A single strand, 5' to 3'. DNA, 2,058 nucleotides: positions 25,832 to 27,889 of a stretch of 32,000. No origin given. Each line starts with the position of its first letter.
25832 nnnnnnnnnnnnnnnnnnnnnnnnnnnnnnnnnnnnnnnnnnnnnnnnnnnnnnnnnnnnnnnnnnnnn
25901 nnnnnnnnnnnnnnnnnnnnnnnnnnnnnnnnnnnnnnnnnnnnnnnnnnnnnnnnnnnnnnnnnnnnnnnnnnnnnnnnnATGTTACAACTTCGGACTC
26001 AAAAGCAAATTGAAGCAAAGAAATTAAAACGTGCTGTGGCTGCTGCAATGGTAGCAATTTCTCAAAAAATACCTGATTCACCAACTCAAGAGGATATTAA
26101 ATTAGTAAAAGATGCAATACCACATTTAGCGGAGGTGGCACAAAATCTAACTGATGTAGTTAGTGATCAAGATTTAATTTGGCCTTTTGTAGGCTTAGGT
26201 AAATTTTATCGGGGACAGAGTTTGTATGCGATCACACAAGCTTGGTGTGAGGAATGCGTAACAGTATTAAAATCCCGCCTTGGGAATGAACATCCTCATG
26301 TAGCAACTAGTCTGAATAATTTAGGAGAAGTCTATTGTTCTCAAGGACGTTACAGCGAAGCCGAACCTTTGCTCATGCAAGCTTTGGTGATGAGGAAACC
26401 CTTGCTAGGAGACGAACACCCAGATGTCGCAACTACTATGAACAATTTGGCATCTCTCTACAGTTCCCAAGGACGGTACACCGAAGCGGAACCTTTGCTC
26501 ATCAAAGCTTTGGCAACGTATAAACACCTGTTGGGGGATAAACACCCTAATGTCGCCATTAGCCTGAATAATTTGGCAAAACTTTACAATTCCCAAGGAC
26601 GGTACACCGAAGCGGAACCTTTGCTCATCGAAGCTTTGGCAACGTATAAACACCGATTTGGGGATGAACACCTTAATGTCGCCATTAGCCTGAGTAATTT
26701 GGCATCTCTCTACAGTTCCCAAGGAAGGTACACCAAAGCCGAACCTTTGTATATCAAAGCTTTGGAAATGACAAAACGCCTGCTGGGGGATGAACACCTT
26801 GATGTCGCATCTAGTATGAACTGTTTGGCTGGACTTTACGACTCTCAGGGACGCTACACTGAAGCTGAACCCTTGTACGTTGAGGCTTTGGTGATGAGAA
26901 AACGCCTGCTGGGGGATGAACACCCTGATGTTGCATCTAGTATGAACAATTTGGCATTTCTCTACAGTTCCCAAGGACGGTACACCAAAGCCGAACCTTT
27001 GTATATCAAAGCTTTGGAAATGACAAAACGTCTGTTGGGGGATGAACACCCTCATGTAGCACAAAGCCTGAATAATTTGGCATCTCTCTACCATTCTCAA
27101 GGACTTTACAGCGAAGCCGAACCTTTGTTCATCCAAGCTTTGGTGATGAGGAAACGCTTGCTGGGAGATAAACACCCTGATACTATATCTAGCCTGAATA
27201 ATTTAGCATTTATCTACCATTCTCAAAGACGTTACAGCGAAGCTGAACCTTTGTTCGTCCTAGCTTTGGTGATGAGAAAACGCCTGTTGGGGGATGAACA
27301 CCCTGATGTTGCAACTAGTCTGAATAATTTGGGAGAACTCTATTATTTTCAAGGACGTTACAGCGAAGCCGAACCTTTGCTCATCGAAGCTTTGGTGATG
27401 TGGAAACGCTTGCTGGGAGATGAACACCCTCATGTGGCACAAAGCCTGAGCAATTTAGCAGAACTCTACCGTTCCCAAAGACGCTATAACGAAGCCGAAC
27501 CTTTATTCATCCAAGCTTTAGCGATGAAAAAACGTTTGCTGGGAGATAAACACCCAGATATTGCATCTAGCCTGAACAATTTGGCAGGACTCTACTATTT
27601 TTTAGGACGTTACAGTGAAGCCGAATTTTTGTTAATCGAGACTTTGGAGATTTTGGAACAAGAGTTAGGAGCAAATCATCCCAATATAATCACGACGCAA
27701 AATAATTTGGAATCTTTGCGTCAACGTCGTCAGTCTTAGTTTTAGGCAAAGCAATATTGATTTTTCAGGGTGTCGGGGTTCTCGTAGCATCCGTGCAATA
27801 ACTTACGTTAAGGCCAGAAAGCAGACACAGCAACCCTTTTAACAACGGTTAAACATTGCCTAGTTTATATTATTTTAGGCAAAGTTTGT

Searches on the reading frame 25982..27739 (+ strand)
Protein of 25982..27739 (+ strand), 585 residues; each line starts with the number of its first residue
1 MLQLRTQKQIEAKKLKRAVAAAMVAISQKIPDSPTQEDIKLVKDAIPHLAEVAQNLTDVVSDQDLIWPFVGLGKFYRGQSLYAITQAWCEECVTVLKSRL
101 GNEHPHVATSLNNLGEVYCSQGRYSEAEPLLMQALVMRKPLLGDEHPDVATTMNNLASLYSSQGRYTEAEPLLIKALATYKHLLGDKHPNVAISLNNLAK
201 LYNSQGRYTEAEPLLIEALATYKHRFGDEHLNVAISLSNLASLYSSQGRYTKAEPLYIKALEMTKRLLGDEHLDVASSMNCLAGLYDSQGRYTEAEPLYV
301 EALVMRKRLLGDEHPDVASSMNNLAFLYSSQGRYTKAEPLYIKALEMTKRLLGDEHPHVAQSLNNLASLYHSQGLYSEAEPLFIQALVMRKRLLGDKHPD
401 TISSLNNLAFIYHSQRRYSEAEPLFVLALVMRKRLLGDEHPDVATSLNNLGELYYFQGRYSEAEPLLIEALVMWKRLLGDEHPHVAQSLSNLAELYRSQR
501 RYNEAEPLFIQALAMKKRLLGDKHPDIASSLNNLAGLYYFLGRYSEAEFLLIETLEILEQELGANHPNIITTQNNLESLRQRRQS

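Call 85: search_protein_families(library=pfam, proteins=[window:25982-27739:+], max_evalue=0.001)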
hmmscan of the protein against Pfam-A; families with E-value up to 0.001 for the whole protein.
window:25982-27739:+ (585 aa): 22 families
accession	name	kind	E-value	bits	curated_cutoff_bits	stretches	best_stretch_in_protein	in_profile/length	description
PF13424.12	TPR_12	-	1.7e-200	650.2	30.1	12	148-223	1-76/77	Tetratricopeptide repeat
PF13374.12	TPR_10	-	5e-171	551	27.5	11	149-190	1-42/42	Tetratricopeptide repeat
PF24885.1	TPR_NPHP3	-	1.2e-93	313.4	100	6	343-434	124-215/239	Nephrocystin-3 TPR domain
PF13176.12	TPR_7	-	8.1e-66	213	27.9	7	236-268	1-33/36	Tetratricopeptide repeat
PF00515.34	TPR_1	-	4.2e-56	185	27.8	2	234-262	1-29/34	Tetratricopeptide repeat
PF07719.23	TPR_2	-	2.6e-41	136.7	27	0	109-135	2-28/34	Tetratricopeptide repeat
PF13181.12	TPR_8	-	7.5e-38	125.9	25.7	0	318-348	1-31/34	Tetratricopeptide repeat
PF13432.12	TPR_16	-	2.6e-35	120.9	32.7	3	156-218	3-56/65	Tetratricopeptide repeat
PF13431.12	TPR_17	-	3.1e-34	114.8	24.4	0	187-212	8-33/34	Tetratricopeptide repeat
PF14559.12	TPR_19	-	4.3e-28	97.9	25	1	162-221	3-54/68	Tetratricopeptide repeat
PF17874.7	TPR_MalT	-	3.4e-21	76.3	45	4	199-386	8-187/336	MalT-like TPR region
PF13428.12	TPR_14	-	1.6e-20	71.9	23.5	0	198-223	7-32/44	Tetratricopeptide repeat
PF07721.20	TPR_4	-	3.1e-13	49.4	27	0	447-467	4-24/26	Tetratricopeptide repeat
PF07720.18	TPR_3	-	4.5e-13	49.3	20.7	0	408-433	7-32/34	Tetratricopeptide repeat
PF14938.12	SNAP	-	1.1e-06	28.8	25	0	154-270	18-130/282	Soluble NSF attachment protein, SNAP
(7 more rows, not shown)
